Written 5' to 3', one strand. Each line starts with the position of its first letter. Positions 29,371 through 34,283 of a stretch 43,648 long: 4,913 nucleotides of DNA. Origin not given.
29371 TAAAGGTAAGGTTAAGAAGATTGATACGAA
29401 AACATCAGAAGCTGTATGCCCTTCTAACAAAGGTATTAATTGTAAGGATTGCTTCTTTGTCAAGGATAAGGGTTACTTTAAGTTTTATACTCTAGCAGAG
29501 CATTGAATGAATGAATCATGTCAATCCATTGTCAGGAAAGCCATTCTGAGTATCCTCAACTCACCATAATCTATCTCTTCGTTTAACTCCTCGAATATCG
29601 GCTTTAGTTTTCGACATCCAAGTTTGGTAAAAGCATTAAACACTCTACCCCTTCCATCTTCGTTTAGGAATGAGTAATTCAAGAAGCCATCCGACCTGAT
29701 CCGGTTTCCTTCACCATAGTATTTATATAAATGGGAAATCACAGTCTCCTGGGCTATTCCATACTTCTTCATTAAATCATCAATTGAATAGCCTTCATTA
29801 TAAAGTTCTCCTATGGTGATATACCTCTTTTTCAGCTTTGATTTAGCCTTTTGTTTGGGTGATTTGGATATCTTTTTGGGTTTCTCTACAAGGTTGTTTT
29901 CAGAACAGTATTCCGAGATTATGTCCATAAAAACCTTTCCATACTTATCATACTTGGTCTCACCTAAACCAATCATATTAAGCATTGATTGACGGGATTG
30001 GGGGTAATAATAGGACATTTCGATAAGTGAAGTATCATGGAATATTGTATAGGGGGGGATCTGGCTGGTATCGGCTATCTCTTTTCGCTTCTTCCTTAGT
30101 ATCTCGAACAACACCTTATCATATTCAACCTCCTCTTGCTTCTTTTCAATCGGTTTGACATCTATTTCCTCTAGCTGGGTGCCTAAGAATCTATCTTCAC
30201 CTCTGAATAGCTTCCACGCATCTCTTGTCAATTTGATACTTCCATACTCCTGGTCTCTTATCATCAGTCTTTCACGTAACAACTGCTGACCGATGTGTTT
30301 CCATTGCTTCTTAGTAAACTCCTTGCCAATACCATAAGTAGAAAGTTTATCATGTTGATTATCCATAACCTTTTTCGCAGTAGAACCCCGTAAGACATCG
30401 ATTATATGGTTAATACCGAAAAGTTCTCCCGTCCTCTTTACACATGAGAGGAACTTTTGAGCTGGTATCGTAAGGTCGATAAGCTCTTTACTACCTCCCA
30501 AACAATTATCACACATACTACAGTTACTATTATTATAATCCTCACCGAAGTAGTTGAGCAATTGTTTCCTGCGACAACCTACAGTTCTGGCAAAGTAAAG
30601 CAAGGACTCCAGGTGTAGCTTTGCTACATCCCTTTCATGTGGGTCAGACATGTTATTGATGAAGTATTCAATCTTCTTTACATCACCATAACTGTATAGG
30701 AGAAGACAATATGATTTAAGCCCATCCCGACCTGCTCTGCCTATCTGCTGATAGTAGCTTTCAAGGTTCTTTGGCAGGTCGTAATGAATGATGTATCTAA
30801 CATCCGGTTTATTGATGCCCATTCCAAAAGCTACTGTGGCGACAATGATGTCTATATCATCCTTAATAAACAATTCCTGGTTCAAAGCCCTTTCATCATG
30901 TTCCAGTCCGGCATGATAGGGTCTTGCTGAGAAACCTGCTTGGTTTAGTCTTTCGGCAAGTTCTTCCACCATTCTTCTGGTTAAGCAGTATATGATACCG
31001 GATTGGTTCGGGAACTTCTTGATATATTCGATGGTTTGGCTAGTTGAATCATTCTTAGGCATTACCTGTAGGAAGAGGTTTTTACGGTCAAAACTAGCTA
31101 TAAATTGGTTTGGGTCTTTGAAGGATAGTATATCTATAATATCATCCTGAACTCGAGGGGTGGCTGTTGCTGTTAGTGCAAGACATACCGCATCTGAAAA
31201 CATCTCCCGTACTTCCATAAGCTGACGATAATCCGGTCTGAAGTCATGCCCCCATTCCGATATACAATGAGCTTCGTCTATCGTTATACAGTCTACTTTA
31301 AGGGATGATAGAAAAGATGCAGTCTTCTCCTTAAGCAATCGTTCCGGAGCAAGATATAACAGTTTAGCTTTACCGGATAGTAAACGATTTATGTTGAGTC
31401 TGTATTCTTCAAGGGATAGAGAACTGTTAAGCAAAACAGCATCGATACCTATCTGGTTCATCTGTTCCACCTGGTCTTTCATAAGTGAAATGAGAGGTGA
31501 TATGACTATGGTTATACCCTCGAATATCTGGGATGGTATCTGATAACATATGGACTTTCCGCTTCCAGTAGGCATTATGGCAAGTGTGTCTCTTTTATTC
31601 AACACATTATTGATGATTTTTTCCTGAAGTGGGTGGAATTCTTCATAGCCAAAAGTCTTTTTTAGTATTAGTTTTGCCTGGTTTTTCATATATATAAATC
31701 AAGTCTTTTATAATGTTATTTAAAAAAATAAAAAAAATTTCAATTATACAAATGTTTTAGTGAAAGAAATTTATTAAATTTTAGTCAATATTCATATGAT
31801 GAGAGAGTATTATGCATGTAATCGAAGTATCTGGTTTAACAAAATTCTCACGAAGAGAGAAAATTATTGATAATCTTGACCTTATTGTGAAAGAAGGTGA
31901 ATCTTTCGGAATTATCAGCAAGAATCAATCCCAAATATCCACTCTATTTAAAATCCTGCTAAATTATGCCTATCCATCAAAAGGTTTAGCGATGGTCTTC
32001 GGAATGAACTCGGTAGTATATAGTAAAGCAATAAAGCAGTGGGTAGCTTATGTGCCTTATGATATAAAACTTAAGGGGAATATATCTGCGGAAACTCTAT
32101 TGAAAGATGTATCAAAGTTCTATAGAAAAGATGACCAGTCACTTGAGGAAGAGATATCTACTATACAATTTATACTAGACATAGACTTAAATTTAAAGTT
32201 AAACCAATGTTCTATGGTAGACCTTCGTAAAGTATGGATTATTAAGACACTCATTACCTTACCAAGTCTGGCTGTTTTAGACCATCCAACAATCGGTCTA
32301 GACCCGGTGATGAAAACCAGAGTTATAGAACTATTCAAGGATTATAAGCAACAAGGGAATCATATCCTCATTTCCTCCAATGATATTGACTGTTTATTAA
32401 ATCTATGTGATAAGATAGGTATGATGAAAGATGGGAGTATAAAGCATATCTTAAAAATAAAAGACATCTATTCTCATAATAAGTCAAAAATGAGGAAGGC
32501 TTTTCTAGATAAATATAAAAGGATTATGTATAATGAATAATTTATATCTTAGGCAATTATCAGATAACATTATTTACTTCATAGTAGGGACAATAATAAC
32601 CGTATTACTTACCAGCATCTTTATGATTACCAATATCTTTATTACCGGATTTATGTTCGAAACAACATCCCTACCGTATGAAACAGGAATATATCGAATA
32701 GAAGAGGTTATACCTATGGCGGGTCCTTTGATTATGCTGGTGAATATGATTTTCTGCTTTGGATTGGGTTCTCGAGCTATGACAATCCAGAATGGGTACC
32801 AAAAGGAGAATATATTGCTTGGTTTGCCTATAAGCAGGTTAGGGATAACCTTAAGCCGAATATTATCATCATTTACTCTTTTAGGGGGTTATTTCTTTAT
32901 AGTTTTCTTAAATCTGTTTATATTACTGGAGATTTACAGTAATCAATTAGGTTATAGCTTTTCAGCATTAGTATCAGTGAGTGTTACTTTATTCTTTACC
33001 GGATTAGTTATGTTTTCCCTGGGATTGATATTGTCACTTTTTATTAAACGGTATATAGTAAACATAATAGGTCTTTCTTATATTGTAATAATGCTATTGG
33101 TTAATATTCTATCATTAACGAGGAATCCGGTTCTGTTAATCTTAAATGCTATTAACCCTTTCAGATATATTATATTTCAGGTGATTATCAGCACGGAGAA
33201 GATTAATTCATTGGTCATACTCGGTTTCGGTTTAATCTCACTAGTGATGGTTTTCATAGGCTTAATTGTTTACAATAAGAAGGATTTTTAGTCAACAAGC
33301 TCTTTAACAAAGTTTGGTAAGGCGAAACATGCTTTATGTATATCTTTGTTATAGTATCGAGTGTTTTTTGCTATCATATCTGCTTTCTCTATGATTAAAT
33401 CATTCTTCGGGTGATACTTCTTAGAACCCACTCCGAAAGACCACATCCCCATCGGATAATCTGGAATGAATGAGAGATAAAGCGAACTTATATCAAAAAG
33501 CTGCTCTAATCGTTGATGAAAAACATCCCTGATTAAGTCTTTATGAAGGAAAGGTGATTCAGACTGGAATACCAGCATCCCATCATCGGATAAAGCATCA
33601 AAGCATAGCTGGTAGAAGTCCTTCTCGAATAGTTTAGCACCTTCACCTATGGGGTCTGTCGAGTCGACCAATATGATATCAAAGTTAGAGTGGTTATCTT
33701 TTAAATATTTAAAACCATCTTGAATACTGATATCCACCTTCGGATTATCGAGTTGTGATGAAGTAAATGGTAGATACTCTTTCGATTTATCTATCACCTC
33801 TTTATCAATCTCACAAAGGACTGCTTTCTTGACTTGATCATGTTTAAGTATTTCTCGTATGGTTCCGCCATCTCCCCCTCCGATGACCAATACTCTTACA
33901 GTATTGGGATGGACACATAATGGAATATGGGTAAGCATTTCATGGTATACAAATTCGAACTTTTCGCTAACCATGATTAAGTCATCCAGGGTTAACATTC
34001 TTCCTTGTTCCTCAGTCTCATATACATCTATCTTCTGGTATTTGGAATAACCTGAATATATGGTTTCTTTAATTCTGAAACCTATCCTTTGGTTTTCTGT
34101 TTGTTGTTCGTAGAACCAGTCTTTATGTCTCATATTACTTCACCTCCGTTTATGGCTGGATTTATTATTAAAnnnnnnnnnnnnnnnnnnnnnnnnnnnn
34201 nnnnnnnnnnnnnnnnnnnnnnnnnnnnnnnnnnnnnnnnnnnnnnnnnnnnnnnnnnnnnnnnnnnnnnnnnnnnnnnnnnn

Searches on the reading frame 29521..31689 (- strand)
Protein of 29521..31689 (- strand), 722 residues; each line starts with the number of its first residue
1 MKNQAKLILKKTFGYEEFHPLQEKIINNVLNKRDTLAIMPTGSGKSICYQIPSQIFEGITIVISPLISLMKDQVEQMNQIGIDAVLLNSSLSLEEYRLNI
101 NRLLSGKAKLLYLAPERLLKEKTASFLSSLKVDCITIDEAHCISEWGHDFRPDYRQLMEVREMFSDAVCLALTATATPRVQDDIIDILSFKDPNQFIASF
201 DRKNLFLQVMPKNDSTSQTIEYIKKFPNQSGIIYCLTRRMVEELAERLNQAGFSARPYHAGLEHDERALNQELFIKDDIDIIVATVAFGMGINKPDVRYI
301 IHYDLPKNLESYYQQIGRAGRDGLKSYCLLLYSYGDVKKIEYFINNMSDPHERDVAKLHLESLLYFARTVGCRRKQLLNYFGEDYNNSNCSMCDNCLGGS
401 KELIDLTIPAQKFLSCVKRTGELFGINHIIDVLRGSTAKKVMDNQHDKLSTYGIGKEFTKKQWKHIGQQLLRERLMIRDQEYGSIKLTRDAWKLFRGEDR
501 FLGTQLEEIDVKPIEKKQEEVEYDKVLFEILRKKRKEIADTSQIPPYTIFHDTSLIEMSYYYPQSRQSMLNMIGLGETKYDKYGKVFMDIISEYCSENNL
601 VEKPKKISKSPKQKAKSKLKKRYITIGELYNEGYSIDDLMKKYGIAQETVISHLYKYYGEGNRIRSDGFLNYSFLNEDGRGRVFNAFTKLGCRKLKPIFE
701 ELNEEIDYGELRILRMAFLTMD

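Call 6: search_protein_families(library=ncbifam, proteins=[window:29521-31689:-], max_evalue=0.001)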
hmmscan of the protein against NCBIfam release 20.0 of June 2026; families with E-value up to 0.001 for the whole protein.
window:29521-31689:- (722 aa): 32 families (the best 25 are shown)
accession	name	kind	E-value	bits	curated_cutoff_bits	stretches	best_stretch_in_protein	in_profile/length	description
TIGR01389.1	recQ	equivalog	4e-222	738.8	640.2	1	6-594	2-591/591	DNA helicase RecQ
NF008279.0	PRK11057.1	equivalog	1.2e-190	635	1015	1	3-597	11-605/608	ATP-dependent DNA helicase RecQ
TIGR00614.1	recQ_fam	subfamily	7.1e-159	529.5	219.8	1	8-457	2-469/470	RecQ family ATP-dependent DNA helicase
NF041063.1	DpdF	equivalog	4.2e-55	187.7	550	1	32-339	157-489/813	protein DpdF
NF053631.1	RNA_helic_CshA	equivalog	4.3e-26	91.8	646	1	11-332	15-341/434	degradosome RNA helicase CshA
NF008744.0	PRK11776.1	equivalog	1.1e-21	76.9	524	1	11-350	20-364/460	ATP-dependent RNA helicase DbpA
NF008394.0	PRK11192.1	equivalog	1.2e-20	73.8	507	1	11-341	19-363/441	ATP-dependent RNA helicase SrmB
NF053636.1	DDHlcsCsdAPsy1082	equivalog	1.8e-17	63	890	1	231-339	246-354/512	DEAD/DEAH box helicase CsdA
NF053711.1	RNA_heli_RhlE1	exception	3.3e-17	62.4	750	1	11-339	17-355/434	RNA helicase RhlE1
NF008642.0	PRK11634.1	equivalog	1.5e-14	53.3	989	1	12-331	23-348/628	DEAD/DEAH family ATP-dependent RNA helicase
NF007882.0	PRK10590.1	equivalog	6.5e-13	48.4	743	1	109-323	127-340/456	ATP-dependent RNA helicase RhlE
NF002340.1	PRK01297.1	equivalog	2.7e-12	46.2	564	1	110-328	130-349/372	ATP-dependent RNA helicase RhlB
NF003419.0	PRK04837.1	equivalog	1.3e-11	43.9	588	1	117-329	144-357/424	ATP-dependent RNA helicase RhlB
NF053710.1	RNA_heli_RhlE2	exception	5.2e-10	38.4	925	1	233-325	254-346/635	RNA helicase RhlE2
NF002654.0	PRK02362.1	equivalog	2.7e-09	35.9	887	1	242-328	296-388/739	ATP-dependent DNA helicase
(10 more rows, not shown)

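Call 61: list_cluster_members(proteins=[P0002, P0122, P0123, P0124, P0129, P0130, P0132, window:29521-31689:-, window:33288-34133:-, P0139])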
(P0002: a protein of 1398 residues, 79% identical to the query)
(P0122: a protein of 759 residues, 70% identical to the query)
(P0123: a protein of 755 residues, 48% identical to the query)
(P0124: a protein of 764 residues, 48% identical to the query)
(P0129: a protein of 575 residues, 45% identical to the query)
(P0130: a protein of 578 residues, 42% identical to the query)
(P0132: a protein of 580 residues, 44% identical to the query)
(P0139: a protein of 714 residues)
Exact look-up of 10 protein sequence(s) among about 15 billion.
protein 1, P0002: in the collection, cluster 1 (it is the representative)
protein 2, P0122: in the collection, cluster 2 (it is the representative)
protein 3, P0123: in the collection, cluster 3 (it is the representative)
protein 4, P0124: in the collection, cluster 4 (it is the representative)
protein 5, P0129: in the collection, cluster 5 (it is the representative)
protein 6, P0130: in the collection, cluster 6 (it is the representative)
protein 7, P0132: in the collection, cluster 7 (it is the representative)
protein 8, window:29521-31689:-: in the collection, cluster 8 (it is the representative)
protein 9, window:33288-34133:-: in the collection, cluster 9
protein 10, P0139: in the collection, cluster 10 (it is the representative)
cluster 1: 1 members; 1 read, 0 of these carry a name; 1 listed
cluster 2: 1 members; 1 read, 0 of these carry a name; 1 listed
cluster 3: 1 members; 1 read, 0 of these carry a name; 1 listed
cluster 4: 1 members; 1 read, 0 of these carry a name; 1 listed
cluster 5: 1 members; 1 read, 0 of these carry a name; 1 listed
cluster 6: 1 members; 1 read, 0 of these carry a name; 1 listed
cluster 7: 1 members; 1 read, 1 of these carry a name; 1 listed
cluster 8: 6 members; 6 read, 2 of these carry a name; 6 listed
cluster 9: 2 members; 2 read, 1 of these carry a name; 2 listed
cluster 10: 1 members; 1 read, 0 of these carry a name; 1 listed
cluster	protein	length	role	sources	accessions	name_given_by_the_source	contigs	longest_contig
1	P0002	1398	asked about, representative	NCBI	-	-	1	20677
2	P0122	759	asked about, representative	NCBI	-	-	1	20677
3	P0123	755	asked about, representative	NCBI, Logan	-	-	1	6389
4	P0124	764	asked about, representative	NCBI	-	-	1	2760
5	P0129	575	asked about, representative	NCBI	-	-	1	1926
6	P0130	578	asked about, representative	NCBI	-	-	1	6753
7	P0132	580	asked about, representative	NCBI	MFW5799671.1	MAG: NYN domain-containing protein [Spirochaetota bacterium]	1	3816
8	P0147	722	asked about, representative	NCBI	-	-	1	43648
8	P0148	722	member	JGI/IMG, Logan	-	ATP-dependent DNA helicase RecQ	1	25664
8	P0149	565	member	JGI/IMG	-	ATP-dependent DNA helicase RecQ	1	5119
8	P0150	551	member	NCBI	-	-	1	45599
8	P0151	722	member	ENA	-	-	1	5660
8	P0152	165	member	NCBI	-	-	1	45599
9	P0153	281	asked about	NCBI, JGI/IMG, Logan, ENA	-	-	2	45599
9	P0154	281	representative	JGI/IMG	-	spermidine synthase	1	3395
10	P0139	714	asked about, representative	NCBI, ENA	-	-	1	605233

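Call 94: search_protein_families(library=padloc, proteins=[window:29521-31689:-], max_evalue=0.001)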
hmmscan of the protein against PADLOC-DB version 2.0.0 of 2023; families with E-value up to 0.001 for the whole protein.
window:29521-31689:- (722 aa): 34 families (the best 25 are shown)
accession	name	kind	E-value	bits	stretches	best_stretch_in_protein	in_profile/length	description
PDLC02861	DpdF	-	1.1e-224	745.3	1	3-598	14-610/611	DpdF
PDLC02864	DpdF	-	2.2e-193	642.4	1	3-592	8-608/610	DpdF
PDLC02870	DpdF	-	5.4e-139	462.1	2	6-357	2-353/534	DpdF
PDLC03928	PsyrT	-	1.5e-108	361.9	1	2-357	5-369/689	-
PDLC02865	DpdF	-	2.1e-85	285.4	1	7-344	749-1092/1499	DpdF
PDLC02859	DpdF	-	1.9e-57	192.9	1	11-329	94-422/545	DpdF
PDLC02863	DpdF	-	2e-52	176.7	3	181-346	2-168/488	DpdF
PDLC01089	C3a193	-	4.1e-50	169.1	1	32-339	267-599/983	poss. alt. Cas3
PDLC02868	DpdF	-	7.2e-50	167.7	2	11-226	332-556/1078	DpdF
PDLC02855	DpdF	-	3.6e-42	142.6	1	36-339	160-486/825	DpdF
PDLC02872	DpdF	-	4.6e-38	129.3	1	11-338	150-511/859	DpdF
PDLC02857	DpdF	-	1.4e-32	110.7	1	36-340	200-546/911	DpdF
PDLC02867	DpdF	-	5.7e-32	108.9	1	36-343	158-489/855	DpdF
PDLC02858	DpdF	-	2.6e-28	96.9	1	18-333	152-475/504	DpdF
PDLC02862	DpdF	-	9.3e-26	87.9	1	36-335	139-466/811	DpdF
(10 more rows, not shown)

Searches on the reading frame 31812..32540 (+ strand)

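Call 6: search_protein_families(library=ncbifam, proteins=[window:31812-32540:+], max_evalue=0.001)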
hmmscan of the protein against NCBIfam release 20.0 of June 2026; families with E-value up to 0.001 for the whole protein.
window:31812-32540:+ (242 aa): 141 families (the best 25 are shown)
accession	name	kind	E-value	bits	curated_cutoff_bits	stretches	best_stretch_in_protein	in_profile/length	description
TIGR01188.1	drrA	subfamily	3.8e-24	85.5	312.45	1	17-215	7-207/302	daunorubicin resistance ABC transporter, ATP-binding protein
TIGR03522.1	GldA_ABC_ATP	equivalog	9.5e-19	68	402.6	1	4-227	3-227/301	gliding motility-associated ABC transporter ATP-binding subunit GldA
TIGR03740.1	galliderm_ABC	subfamily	1.6e-18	67.2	309.75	1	5-217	2-209/223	lantibiotic protection ABC transporter ATP-binding subunit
NF010059.0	PRK13536.1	equivalog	3.7e-18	65.4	549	1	3-209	43-251/342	nodulation factor ABC transporter ATP-binding protein NodI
TIGR01288.1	nodI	equivalog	2e-17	63.2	424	1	4-209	5-212/303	nodulation factor ABC transporter ATP-binding protein NodI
NF010060.0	PRK13537.1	equivalog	9.8e-17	60.8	521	1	3-208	15-222/314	nodulation factor ABC transporter ATP-binding protein NodI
TIGR04521.1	ECF_ATPase_2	equivalog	1.8e-16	60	330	1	15-225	17-238/279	energy-coupling factor transporter ATPase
NF007253.0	PRK09700.1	equivalog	7.4e-15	54.5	772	1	124-223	401-500/510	D-allose ABC transporter ATP-binding protein AlsA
NF033858.1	ABC2_perm_RbbA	equivalog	7.4e-15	53.9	1050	1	3-233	266-499/909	ribosome-associated ATPase/putative transporter RbbA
NF047930.1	ABC_ATP_B6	equivalog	8.6e-15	54.3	670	2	137-215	417-495/510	putative B6 ABC transporter ATP-binding protein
TIGR03269.1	met_CoM_red_A2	equivalog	1e-14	54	517.1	1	133-222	428-518/530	methyl coenzyme M reductase system, component A2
TIGR02769.1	nickel_nikE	equivalog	1.4e-14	54.3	332.55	1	3-224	11-243/265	nickel import ATP-binding protein NikE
NF047565.1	PSM_export_PmtA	equivalog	1.5e-14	54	350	1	3-213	2-209/282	phenol-soluble modulin export ABC transporter ATP-binding protein PmtA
NF010069.0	PRK13549.1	equivalog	1.7e-14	53.2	699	1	6-218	265-491/513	xylose ABC transporter ATP-binding protein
TIGR04406.1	LPS_export_lptB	equivalog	2.3e-14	53.3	240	1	4-226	2-229/239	LPS export ABC transporter ATP-binding protein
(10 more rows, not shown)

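Call 94: search_protein_families(library=padloc, proteins=[window:31812-32540:+], max_evalue=0.001)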
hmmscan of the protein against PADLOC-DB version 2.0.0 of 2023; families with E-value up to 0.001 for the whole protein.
window:31812-32540:+ (242 aa): 1 family
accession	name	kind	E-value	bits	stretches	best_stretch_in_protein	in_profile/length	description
PDLC04135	mad3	-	6.5e-06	23.9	1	150-210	283-345/374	mads_3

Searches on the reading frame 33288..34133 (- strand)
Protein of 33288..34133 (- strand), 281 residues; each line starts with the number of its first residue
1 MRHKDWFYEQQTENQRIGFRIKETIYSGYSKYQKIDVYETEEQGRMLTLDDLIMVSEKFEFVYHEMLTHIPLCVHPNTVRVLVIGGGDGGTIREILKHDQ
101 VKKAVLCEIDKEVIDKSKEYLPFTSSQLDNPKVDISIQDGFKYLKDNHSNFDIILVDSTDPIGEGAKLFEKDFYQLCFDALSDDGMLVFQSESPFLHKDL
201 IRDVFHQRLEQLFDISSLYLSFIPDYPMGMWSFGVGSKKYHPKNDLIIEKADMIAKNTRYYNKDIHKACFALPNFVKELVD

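Call 6: search_protein_families(library=ncbifam, proteins=[window:33288-34133:-], max_evalue=0.001)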
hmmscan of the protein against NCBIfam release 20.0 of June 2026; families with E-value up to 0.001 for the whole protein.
window:33288-34133:- (281 aa): 7 families
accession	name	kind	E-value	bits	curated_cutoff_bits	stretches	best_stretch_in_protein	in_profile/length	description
NF002010.0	PRK00811.1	equivalog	6.3e-106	353.8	260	1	2-280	3-284/287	polyamine aminopropyltransferase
TIGR00417.1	speE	equivalog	7.2e-98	327.1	249.55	1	6-275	1-271/271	spermidine synthase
NF002956.0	PRK03612.1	equivalog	1.7e-39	135.6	472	1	22-274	241-493/522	polyamine aminopropyltransferase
NF002435.0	PRK01581.1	equivalog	3.8e-27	95.3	537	1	24-241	99-316/374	polyamine aminopropyltransferase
NF001811.0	PRK00536.1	equivalog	1.7e-24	86.9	352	1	6-279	2-255/262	spermidine synthase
NF003380.0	PRK04457.1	equivalog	4.4e-16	58.7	304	1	72-217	64-202/265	polyamine aminopropyltransferase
NF037959.1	MFS_SpdSyn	subfamily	3.9e-08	32.5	40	1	62-190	259-384/480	fused MFS/spermidine synthase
